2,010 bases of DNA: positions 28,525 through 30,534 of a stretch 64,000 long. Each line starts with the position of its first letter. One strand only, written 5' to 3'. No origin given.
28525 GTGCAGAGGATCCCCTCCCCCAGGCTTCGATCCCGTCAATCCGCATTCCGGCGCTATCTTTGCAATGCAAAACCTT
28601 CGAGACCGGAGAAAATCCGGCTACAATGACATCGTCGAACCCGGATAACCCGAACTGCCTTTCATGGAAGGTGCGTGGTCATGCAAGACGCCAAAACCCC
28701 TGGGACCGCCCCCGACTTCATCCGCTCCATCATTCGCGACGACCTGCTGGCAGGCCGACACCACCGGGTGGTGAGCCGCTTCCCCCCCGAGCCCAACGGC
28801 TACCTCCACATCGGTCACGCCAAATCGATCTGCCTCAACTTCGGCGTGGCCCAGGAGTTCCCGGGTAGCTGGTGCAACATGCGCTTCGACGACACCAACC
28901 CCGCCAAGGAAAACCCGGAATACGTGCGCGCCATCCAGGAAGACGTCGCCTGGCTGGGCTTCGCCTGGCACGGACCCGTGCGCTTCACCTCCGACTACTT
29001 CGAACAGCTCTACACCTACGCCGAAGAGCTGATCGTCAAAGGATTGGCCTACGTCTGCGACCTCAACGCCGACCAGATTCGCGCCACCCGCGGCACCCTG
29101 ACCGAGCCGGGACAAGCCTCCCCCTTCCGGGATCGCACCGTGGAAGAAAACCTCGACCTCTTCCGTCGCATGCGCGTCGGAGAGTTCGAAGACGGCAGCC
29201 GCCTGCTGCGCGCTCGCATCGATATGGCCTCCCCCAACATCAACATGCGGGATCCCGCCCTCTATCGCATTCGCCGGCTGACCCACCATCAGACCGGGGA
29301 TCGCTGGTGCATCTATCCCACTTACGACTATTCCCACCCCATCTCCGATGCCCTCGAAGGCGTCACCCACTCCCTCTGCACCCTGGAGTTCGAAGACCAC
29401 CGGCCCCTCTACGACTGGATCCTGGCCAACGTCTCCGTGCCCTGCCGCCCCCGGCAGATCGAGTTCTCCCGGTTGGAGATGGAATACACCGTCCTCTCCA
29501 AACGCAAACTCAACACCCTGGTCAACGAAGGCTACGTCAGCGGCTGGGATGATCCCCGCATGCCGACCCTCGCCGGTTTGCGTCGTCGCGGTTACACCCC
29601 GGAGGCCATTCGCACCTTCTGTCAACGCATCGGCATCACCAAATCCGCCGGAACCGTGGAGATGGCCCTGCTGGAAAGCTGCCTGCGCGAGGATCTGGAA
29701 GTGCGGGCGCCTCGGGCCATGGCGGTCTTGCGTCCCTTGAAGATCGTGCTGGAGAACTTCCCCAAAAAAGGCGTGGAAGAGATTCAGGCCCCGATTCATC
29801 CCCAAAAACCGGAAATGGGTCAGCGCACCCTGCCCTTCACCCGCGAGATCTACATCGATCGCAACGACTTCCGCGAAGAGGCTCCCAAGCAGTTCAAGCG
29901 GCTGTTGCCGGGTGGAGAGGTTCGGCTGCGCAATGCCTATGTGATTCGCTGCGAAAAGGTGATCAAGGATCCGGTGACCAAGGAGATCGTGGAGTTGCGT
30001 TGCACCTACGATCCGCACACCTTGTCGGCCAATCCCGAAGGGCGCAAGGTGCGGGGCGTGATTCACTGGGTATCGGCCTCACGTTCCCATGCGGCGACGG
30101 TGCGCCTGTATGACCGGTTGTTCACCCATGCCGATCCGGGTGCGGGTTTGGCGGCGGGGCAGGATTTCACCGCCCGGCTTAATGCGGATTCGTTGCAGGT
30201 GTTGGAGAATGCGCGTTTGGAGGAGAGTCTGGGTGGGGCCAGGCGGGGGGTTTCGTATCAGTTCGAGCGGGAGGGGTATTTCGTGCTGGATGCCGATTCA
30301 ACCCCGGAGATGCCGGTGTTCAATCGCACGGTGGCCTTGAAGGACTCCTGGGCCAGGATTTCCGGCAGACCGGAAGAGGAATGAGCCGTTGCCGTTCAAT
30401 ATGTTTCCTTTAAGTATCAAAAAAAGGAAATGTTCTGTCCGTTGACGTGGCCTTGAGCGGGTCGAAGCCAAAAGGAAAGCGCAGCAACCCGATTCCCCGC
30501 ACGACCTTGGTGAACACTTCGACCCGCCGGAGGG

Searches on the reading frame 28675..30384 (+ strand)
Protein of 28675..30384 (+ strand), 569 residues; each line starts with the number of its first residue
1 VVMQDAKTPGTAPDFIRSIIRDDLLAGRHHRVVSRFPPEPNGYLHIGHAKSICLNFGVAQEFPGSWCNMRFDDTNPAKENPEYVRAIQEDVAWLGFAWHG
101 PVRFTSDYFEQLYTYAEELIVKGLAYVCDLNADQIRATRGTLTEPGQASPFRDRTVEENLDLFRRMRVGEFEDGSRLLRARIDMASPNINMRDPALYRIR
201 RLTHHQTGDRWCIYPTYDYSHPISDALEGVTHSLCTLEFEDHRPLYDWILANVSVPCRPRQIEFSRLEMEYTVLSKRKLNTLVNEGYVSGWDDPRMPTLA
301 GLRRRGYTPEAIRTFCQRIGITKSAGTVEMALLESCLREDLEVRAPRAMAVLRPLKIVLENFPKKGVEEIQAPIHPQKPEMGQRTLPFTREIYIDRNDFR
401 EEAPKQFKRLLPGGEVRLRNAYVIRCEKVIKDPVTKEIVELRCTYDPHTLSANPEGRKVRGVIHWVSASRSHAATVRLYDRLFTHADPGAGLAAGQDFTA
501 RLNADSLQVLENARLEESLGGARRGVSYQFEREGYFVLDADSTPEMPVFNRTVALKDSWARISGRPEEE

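Call 6: search_protein_families(library=pfam, proteins=[window:28675-30384:+])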
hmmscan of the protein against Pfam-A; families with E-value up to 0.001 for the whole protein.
window:28675-30384:+ (569 aa): 3 families
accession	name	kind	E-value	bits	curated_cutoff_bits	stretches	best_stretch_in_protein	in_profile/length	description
PF00749.27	tRNA-synt_1c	-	6.9e-107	357.4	23.4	1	32-342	2-313/314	tRNA synthetases class I (E and Q), catalytic domain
PF03950.23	tRNA-synt_1c_C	-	1.3e-31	109.1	23.9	1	345-446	1-91/91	tRNA synthetases class I (E and Q), anti-codon binding domain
PF20974.2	tRNA-synt_1c_C2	-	6.8e-20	72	23.9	1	462-539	1-69/69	tRNA synthetases class I (E and Q), anti-codon binding domain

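Call 8: find_encoding_contigs(protein=window:28675-30384:+, flank=10000, max_places=10)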
Protein window:28675-30384:+ (569 aa): no gene with exactly this product is on record in the collection.

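Call 10: find_encoding_contigs(protein=window:28681-30384:+, flank=10000, max_places=10)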
Protein window:28681-30384:+ (567 aa): no gene with exactly this product is on record in the collection.

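Call 14: find_homologous_proteins(query=window:28681-30384:+, max_evalue=1e-100)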
Query window:28681-30384:+ (567 aa): 8000 proteins with E <= 1e-100 among 8000 candidates; the best 120 are listed.
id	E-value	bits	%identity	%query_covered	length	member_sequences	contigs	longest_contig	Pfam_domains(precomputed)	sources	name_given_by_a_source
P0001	0.0e+0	1327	100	100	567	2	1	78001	PF20974.3,PF00749.28,PF03950.24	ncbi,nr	ncbi:MAG: glutamine--tRNA ligase/YqeY domain fusion protein [Magnetococcales bacterium]|nr:glutamine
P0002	5.4e-262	888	68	99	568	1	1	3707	PF20974.3,PF00749.28,PF03950.24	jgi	jgi:glutaminyl-tRNA synthetase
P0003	5.9e-262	888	68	98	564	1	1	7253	PF20974.3,PF00749.28,PF03950.24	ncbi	-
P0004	2.6e-261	886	69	98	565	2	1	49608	PF20974.3,PF00749.28,PF03950.24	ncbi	-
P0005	2.6e-261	886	69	97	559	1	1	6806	PF20974.3,PF00749.28,PF03950.24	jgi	jgi:glutaminyl-tRNA synthetase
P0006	3.6e-261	886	69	97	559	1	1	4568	PF20974.3,PF00749.28,PF03950.24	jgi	jgi:glutaminyl-tRNA synthetase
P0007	1.3e-260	884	68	99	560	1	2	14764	PF20974.3,PF00749.28,PF03950.24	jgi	-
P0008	5.2e-260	882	68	97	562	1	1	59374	PF20974.3,PF00749.28,PF03950.24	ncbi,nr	ncbi:MAG: glutamine--tRNA ligase/YqeY domain fusion protein [Magnetococcales bacterium]|nr:glutamine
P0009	8.9e-260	881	68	99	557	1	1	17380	PF20974.3,PF00749.28,PF03950.24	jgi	-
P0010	1.6e-259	880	67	99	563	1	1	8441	PF20974.3,PF00749.28,PF03950.24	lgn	-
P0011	6.0e-259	878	67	97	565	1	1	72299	PF20974.3,PF00749.28,PF03950.24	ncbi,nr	ncbi:MAG: glutamine--tRNA ligase/YqeY domain fusion protein [Gammaproteobacteria bacterium]|nr:gluta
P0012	7.1e-259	878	67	99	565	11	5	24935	PF20974.3,PF00749.28,PF03950.24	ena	-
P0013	1.1e-258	878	69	97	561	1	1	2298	PF20974.3,PF00749.28,PF03950.24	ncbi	-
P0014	1.1e-258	877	67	97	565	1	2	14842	PF20974.3,PF00749.28,PF03950.24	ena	-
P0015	1.3e-258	877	68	97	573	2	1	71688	PF20974.3,PF00749.28,PF03950.24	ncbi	-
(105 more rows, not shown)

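Call 43: find_encoding_contigs(protein=P0008, flank=10000, max_places=2)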
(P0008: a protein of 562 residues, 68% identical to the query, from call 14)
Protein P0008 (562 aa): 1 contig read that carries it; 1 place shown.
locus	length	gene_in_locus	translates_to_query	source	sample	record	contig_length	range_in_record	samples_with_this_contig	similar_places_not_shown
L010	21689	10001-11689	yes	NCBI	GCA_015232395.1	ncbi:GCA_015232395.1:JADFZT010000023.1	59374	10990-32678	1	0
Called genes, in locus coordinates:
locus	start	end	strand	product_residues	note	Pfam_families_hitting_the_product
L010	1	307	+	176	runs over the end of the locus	PF05130:FlgN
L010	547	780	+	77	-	PF02599:CsrA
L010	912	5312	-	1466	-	PF27051:TamB_N, PF04357:TamB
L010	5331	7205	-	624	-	PF07244:POTRA (faint), PF01103:Omp85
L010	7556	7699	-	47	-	-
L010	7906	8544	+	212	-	PF03848:TehB, PF13489:Methyltransf_23, PF13649:Methyltransf_25, PF13847:Methyltransf_31 (weak), PF08241:Methyltransf_11, PF08242:Methyltransf_12 (weak)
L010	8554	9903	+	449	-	PF05940:NnrS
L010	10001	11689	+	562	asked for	PF00749:tRNA-synt_1c, PF03950:tRNA-synt_1c_C, PF20974:tRNA-synt_1c_C2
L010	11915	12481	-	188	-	-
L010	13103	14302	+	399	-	PF00248:Aldo_ket_red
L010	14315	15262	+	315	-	PF20244:DUF6599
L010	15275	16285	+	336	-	PF04015:DUF362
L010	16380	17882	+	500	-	PF12801:Fer4_5, PF00037:Fer4 (faint), PF12837:Fer4_6 (faint), PF13183:Fer4_8 (faint), PF13187:Fer4_9 (faint), PF13484:Fer4_16 (faint), PF13237:Fer4_10 (faint), PF12838:Fer4_7 (weak)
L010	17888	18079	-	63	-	-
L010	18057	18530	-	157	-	-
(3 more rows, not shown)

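Call 54: find_encoding_contigs(protein=P0004, flank=6000, max_places=2)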
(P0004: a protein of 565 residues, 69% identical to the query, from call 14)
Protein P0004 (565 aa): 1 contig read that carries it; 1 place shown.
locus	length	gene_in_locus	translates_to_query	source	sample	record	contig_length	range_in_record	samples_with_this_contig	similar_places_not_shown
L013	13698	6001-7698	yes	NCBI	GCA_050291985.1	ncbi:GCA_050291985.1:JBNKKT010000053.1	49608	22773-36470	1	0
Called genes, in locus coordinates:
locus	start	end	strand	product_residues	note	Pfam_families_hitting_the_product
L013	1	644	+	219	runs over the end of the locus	PF00702:Hydrolase, PF12710:HAD, PF13419:HAD_2, PF13242:Hydrolase_like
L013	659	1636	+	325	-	PF25145:NfeD1b_N, PF01343:Peptidase_S49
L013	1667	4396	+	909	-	PF07694:5TM-5TMR_LYT, PF00989:PAS, PF08448:PAS_4, PF13188:PAS_8 (weak), PF13426:PAS_9, PF08447:PAS_3, PF00990:GGDEF, PF00563:EAL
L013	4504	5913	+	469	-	PF00749:tRNA-synt_1c, PF19269:Anticodon_2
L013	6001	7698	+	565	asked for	PF00749:tRNA-synt_1c, PF03950:tRNA-synt_1c_C, PF20974:tRNA-synt_1c_C2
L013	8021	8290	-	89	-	-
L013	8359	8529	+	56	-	-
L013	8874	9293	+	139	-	-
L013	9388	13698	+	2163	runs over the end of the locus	PF03534:SpvB, PF01839:FG-GAP (faint), PF13517:FG-GAP_3, PF12256:TcdB_toxin_midN, PF05593:RHS_repeat (weak)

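Call 55: find_encoding_contigs(protein=P0003, flank=6000, max_places=2)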
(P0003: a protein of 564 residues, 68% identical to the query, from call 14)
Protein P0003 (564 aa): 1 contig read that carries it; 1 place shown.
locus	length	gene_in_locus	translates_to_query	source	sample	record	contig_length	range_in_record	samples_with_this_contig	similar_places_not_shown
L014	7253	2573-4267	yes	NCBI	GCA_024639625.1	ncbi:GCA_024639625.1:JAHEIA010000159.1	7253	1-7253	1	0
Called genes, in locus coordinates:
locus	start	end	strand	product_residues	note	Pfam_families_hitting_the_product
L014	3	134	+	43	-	?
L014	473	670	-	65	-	PF13701:DDE_Tnp_1_4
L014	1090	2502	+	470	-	PF00749:tRNA-synt_1c, PF19269:Anticodon_2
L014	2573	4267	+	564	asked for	PF00749:tRNA-synt_1c, PF03950:tRNA-synt_1c_C, PF20974:tRNA-synt_1c_C2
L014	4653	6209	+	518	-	PF13091:PLDc_2, PF00614:PLDc (faint), PF13091:PLDc_2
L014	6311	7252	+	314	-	?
